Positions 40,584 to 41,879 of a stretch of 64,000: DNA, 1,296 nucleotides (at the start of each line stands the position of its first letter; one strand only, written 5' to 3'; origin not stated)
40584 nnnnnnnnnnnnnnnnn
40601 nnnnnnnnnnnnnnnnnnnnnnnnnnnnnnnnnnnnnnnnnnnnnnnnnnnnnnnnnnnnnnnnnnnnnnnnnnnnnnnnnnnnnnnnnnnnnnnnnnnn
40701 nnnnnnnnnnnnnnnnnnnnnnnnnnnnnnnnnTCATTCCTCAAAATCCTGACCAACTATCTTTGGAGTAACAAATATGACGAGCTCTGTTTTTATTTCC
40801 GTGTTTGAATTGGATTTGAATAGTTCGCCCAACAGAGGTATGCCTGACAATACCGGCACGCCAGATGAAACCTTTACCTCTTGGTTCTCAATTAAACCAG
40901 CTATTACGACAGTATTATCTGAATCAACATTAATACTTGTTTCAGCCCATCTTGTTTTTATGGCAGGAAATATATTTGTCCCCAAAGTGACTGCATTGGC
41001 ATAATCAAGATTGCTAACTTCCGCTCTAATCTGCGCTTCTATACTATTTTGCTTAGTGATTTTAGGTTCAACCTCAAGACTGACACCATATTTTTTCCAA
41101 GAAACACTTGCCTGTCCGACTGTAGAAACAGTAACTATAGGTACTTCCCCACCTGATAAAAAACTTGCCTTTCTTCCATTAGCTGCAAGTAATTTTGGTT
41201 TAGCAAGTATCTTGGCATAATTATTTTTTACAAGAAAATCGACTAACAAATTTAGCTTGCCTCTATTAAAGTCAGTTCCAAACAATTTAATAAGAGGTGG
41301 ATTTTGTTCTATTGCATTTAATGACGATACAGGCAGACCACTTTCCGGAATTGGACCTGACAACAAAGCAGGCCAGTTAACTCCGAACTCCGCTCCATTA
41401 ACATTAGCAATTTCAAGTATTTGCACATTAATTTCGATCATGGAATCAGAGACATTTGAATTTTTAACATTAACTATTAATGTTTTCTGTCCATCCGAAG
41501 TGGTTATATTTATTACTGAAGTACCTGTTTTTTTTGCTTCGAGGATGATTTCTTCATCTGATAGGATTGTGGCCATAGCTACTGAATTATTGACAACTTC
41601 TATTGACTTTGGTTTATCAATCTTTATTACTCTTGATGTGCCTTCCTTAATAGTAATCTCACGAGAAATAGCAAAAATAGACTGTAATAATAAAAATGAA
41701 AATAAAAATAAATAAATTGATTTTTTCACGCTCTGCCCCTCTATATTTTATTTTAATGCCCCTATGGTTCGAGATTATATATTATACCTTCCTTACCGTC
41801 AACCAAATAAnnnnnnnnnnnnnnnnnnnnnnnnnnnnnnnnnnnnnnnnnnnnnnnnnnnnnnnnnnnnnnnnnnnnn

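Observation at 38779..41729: Orphan two-gene secretin plus fused CpaE-like/CpaF ATPase module lacking pilin, platform and peptidase genes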

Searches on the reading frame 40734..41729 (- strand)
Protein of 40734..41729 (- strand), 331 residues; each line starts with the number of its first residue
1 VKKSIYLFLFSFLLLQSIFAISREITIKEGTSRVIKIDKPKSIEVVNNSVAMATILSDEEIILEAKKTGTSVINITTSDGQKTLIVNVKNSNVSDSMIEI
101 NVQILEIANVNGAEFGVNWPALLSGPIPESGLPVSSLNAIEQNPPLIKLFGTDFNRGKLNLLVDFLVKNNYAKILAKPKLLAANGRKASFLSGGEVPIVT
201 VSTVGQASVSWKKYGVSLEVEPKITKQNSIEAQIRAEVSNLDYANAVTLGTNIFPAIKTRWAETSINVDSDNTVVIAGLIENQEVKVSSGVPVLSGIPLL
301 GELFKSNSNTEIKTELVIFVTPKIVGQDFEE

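Call 3: search_protein_families(library=pfam, proteins=[window:40734-41729:-], max_evalue=0.1)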
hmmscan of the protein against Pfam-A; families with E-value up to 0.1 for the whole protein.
window:40734-41729:- (331 aa): 2 families
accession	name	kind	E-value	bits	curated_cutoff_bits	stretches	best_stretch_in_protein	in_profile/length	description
PF00263.26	Secretin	-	2.6e-45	154.5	27.5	1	166-325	2-168/169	Bacterial type II and III secretion system protein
PF13629.12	T2SS-T3SS_pil_N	-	1.9e-08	34.4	23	1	23-88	3-69/72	Pilus formation protein N terminal region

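Call 4: search_protein_families(library=ncbifam, proteins=[window:40734-41729:-], max_evalue=0.1)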
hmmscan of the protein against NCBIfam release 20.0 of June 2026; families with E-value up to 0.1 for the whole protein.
window:40734-41729:- (331 aa): 8 families
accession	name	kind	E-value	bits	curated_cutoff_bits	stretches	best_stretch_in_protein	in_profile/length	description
TIGR02517.1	type_II_gspD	equivalog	2.5e-38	131.9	351.35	1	70-326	310-591/600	type II secretion system secretin GspD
TIGR02515.1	IV_pilus_PilQ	subfamily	1.8e-36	126.1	284.35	1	155-325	257-427/428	type IV pilus secretin PilQ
TIGR02519.1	pilus_MshL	equivalog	2.5e-28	98.9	250.2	1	96-325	35-290/290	pilus (MSHA type) biogenesis protein MshL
NF010083.0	PRK13568.1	equivalog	6.2e-25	87.8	554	1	49-325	139-417/419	DNA uptake porin HofQ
TIGR02516.1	type_III_yscC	equivalog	2e-24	86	238.45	1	70-326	208-462/463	type III secretion system outer membrane ring subunit SctC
NF007851.2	PRK10560.1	exception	2.6e-19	69.3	598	1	96-326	179-410/412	DNA uptake porin HofQ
NF042912.1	Amuc_1098_fam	equivalog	1.1e-17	63.4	750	1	243-325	712-796/805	Amuc_1098 family type IV pilus outer membrane protein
NF011873.0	PRK15346.1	equivalog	3e-09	36.1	524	1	90-310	265-479/499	EscC/YscC/HrcC family type III secretion system outer membrane ring protein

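Call 57: search_solved_structures(query=window:40734-41729:-, max_evalue=0.00001)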
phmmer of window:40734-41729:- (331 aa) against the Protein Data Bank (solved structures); distinct sequences matched with E-value up to 0.00001: 20.
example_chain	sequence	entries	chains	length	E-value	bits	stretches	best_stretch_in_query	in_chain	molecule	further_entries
8jvb_A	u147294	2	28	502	2.2e-35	125.4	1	157-326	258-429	Type II and III secretion system protein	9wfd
8odn_A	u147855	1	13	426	1e-23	87.1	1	152-325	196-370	RcpA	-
9k8v_A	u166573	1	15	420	7.2e-23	84.3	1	157-326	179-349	General secretion pathway protein D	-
9x0w_A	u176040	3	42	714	5e-22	81.5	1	159-326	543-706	Fimbrial assembly protein PilQ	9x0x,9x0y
6ve2_A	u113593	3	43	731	5.7e-22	81.4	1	159-326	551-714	Fimbrial assembly protein PilQ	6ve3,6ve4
5wq8_A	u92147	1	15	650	1.8e-21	79.7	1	157-326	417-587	Type II secretion system protein D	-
5wq9_A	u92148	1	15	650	1.3e-20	76.9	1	157-326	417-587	Type II secretion system protein D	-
6i1y_A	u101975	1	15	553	2.1e-20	76.2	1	160-326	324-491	General secretion pathway protein GspD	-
5wq7_A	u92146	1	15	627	2.5e-20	76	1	65-328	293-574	Putative type II secretion system protein D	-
5w68_A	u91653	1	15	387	1.6e-19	73.3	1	160-325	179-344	Putative type II secretion protein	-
6i1x_A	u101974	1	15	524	2.5e-19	72.7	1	60-325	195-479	Type II secretion system protein D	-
5zdh_A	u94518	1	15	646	3.4e-19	72.2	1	161-325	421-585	Type II secretion system protein D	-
6hcg_A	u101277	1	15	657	3e-18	69.1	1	56-326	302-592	Type II secretion system protein D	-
3jc8_Qa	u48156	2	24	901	7.3e-18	67.9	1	150-327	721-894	PilQ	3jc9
6w6m_A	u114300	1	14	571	9.3e-18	67.5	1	159-326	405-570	Type IV pilus secretin PilQ family protein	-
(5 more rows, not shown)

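Call 76: find_encoding_contigs(protein=window:40734-41729:-, flank=4000, max_places=4)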
Protein window:40734-41729:- (331 aa): 5 contigs read that carry it; 2 places shown.
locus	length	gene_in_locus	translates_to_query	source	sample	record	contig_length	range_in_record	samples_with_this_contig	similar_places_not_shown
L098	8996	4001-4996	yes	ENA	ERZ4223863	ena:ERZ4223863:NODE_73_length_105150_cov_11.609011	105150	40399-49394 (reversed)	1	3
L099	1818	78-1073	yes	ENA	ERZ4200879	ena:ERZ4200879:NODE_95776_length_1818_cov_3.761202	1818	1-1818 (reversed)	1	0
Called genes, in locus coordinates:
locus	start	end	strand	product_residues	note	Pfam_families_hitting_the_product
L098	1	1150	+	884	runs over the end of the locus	PF00133:tRNA-synt_1, PF01406:tRNA-synt_1e (faint), PF09334:tRNA-synt_1g, PF13603:tRNA-synt_1_2, PF09334:tRNA-synt_1g (weak), PF08264:Anticodon_1, PF10458:Val_tRNA-synt_C (weak)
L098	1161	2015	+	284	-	PF02749:QRPTase_N, PF01729:QRPTase_C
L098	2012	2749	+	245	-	PF03099:BPL_LplA_LipB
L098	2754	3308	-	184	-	PF00293:NUDIX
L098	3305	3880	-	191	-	PF01812:5-FTHF_cyc-lig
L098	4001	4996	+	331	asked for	PF13629:T2SS-T3SS_pil_N, PF00263:Secretin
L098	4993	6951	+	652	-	PF00005:ABC_tran (faint), PF01656:CbiA, PF20720:nSTAND3 (faint), PF00437:T2SSE, PF27713:UCP018868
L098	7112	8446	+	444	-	PF00009:GTP_EFTU, PF01926:MMR_HSR1, PF02421:FeoB_N, PF04548:AIG1 (weak), PF00009:GTP_EFTU, PF01926:MMR_HSR1, PF02421:FeoB_N, PF14714:KH_dom-like, +6 more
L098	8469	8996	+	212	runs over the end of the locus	PF02660:G3P_acyltransf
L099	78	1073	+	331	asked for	PF13629:T2SS-T3SS_pil_N, PF00263:Secretin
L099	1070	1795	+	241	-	PF01656:CbiA, PF13614:AAA_31 (weak)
